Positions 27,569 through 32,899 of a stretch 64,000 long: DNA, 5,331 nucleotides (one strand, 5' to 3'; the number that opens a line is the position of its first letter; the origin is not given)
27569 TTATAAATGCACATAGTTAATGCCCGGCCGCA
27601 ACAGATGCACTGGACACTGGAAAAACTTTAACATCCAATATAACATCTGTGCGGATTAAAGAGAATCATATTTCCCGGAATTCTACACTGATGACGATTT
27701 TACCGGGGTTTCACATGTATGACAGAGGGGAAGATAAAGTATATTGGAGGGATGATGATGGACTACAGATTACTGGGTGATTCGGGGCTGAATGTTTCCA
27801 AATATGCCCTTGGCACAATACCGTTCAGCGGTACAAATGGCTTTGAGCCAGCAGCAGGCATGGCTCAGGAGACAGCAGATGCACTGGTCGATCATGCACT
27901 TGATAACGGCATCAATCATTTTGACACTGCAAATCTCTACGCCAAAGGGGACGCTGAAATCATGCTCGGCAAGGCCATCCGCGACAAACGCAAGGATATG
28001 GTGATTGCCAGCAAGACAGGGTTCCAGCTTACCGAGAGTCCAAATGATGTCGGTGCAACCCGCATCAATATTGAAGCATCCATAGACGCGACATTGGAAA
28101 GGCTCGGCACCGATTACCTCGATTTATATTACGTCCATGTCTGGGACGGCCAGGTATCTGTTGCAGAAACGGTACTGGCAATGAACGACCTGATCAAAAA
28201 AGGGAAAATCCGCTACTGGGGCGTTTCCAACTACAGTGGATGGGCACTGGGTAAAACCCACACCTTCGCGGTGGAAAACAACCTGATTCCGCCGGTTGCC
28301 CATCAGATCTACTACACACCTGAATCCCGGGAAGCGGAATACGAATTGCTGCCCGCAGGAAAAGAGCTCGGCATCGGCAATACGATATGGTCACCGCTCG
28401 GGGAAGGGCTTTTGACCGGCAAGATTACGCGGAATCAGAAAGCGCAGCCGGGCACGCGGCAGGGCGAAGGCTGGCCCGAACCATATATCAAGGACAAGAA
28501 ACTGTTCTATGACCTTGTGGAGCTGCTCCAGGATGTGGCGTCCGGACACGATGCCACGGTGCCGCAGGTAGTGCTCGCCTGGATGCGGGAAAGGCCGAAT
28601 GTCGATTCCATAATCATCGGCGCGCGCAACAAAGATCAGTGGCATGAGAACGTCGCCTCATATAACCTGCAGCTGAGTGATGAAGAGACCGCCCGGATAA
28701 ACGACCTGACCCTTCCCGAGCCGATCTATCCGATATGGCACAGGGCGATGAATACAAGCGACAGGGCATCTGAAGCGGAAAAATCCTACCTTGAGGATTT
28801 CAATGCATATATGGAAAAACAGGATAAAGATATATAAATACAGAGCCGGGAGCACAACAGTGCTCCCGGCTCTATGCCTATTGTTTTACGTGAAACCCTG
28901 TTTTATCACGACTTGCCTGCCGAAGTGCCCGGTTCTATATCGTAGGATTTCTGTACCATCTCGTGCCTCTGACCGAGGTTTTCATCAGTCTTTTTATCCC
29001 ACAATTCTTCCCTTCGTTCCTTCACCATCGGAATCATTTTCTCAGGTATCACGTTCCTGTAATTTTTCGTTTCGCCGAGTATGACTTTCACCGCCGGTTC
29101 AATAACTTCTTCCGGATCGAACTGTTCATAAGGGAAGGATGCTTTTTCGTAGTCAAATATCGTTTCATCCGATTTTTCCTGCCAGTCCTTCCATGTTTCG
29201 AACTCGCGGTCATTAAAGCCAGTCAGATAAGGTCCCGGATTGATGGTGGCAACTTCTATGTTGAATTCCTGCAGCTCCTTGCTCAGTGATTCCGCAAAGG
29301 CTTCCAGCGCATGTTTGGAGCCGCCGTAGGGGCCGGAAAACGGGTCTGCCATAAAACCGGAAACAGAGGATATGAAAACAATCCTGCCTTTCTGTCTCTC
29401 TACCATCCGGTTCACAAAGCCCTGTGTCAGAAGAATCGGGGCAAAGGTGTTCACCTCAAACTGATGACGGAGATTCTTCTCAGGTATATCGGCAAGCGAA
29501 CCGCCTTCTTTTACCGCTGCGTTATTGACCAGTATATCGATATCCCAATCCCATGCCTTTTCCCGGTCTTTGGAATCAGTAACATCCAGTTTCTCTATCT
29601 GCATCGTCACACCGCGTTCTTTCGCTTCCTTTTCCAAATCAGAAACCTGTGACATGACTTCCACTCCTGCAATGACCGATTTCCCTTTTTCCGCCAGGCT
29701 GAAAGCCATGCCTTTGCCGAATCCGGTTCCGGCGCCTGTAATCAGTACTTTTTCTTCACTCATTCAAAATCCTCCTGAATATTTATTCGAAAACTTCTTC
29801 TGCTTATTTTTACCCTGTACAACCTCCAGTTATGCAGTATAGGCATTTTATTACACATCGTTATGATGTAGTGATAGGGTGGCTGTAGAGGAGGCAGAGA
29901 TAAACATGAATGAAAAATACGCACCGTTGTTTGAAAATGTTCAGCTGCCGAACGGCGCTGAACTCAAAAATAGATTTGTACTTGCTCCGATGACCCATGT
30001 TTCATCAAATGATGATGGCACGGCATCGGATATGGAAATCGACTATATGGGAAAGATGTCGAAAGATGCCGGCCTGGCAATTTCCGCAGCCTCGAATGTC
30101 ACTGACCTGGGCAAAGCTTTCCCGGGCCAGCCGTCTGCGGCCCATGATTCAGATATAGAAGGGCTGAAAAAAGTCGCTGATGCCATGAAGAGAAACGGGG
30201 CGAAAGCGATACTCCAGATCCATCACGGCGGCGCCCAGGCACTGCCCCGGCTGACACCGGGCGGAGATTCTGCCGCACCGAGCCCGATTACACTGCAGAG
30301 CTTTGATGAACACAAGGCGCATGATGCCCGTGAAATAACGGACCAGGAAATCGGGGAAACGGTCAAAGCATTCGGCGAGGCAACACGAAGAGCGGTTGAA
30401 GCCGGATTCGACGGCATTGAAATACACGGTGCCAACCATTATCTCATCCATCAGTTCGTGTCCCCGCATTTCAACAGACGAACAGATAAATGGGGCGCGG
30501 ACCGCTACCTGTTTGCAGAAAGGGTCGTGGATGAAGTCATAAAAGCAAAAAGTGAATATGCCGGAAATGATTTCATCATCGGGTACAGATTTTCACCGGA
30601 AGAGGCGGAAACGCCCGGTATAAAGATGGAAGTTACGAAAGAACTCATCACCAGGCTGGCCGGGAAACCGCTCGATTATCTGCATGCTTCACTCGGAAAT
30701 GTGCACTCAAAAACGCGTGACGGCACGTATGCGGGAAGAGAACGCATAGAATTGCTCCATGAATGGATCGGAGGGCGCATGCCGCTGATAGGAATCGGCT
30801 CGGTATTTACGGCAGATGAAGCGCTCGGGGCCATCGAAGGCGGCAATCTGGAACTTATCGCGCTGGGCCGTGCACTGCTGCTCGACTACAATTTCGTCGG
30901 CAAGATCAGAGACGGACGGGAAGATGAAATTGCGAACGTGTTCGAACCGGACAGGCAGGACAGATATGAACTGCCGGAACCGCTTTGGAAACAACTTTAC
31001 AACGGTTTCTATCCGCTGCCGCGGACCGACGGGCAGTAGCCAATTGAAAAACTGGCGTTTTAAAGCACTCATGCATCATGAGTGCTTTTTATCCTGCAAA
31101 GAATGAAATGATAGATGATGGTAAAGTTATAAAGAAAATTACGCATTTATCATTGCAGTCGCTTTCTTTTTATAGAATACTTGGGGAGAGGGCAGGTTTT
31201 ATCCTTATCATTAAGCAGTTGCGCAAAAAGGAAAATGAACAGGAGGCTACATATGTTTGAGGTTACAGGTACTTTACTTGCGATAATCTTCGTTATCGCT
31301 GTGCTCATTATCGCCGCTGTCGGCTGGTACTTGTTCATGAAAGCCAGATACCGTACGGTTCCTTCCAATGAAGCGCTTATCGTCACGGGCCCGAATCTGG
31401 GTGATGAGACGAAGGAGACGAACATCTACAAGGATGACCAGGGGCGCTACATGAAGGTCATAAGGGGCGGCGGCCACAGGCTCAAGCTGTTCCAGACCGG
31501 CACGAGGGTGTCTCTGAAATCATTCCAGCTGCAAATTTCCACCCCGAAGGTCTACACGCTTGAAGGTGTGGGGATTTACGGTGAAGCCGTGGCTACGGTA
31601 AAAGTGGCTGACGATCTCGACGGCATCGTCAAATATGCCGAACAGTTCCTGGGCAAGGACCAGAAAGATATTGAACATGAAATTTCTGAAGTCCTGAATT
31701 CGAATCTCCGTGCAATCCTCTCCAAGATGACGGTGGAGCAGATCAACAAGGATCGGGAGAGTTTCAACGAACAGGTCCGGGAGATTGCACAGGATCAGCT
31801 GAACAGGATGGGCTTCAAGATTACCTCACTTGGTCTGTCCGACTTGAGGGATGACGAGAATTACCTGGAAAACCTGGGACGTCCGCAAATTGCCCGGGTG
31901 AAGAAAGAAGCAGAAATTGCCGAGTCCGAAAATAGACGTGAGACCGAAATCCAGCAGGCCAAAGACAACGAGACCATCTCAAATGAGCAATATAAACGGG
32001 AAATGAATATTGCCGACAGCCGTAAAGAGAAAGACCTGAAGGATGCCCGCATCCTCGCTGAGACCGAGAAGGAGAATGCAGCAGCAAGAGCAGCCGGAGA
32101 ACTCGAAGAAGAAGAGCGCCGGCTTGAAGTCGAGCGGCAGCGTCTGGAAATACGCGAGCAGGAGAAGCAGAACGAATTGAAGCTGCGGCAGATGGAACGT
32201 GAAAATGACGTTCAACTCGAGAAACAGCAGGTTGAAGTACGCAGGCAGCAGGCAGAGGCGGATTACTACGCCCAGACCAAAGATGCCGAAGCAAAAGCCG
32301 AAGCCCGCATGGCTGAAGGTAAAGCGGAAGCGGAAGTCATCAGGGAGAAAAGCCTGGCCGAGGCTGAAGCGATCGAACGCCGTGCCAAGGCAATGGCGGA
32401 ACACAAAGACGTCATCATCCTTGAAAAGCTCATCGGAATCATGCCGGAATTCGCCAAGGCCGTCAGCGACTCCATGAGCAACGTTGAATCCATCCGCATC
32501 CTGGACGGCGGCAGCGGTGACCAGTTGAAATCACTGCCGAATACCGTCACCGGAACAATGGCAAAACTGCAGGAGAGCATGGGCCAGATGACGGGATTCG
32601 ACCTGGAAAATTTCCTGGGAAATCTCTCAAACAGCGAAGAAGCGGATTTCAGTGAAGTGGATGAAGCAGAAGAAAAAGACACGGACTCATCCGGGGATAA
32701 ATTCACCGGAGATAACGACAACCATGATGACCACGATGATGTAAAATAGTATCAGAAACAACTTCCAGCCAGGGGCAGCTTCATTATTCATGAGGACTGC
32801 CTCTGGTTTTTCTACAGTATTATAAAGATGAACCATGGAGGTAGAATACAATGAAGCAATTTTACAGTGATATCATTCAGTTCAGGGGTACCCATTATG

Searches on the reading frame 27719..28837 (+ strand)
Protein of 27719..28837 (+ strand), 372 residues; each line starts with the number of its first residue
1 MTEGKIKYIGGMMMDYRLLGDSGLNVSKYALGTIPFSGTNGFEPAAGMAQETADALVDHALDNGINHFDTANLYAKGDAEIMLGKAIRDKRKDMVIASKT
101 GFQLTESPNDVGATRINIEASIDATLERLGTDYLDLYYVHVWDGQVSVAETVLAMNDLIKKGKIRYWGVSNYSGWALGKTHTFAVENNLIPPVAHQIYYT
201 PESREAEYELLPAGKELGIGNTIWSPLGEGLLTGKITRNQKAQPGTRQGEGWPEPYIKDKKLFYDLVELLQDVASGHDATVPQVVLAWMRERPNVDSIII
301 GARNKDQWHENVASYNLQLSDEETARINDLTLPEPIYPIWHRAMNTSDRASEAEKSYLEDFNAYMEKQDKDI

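Call 57: search_protein_families(library=pfam, proteins=[window:27719-28837:+], max_evalue=0.000001)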
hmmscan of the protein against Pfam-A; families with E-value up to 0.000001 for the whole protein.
window:27719-28837:+ (372 aa): 1 family
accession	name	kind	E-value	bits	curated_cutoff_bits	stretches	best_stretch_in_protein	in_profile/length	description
PF00248.27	Aldo_ket_red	-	7.6e-69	232.4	24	1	38-329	5-288/291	Aldo/keto reductase family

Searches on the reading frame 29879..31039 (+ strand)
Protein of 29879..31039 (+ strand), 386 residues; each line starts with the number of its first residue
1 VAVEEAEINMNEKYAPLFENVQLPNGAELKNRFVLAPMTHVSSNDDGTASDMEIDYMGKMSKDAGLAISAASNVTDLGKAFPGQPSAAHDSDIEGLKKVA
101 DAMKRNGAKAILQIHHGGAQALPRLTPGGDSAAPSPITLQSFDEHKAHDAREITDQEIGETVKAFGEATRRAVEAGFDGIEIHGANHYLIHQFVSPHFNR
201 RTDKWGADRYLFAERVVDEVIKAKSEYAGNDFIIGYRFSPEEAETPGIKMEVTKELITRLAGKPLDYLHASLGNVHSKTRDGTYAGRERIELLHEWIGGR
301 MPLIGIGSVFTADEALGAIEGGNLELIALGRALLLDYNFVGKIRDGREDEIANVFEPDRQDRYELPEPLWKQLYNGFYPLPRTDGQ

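Call 57: search_protein_families(library=pfam, proteins=[window:29879-31039:+], max_evalue=0.000001)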
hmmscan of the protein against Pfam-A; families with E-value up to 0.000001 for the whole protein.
window:29879-31039:+ (386 aa): 1 family
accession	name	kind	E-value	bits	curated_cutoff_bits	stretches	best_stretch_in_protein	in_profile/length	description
PF00724.26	Oxidored_FMN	-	9e-68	229.5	27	1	17-350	2-342/342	NADH:flavin oxidoreductase / NADH oxidase family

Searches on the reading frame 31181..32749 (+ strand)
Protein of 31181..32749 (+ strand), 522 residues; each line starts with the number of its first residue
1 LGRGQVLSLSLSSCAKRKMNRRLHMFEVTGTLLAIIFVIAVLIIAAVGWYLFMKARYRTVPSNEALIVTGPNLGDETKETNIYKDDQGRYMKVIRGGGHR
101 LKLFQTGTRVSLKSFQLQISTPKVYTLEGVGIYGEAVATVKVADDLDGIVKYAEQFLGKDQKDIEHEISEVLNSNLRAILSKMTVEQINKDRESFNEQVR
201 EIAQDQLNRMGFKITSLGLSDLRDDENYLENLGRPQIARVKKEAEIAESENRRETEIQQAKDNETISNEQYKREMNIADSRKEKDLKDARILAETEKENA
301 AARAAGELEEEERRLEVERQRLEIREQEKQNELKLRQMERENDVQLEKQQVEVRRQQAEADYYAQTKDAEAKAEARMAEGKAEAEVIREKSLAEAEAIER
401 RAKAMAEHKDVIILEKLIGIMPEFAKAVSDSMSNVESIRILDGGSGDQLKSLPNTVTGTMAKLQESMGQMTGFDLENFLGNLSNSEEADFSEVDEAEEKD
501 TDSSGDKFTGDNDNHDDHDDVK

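Call 57: search_protein_families(library=pfam, proteins=[window:31181-32749:+], max_evalue=0.000001)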
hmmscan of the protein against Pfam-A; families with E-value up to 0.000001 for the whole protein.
window:31181-32749:+ (522 aa): 2 families
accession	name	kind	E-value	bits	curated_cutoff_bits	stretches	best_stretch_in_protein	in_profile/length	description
PF01145.31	Band_7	-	1.1e-29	104.2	23.6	1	59-251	2-174/176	SPFH domain / Band 7 family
PF15975.10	Flot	-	9.1e-08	32.7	27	1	370-446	1-81/124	Flotillin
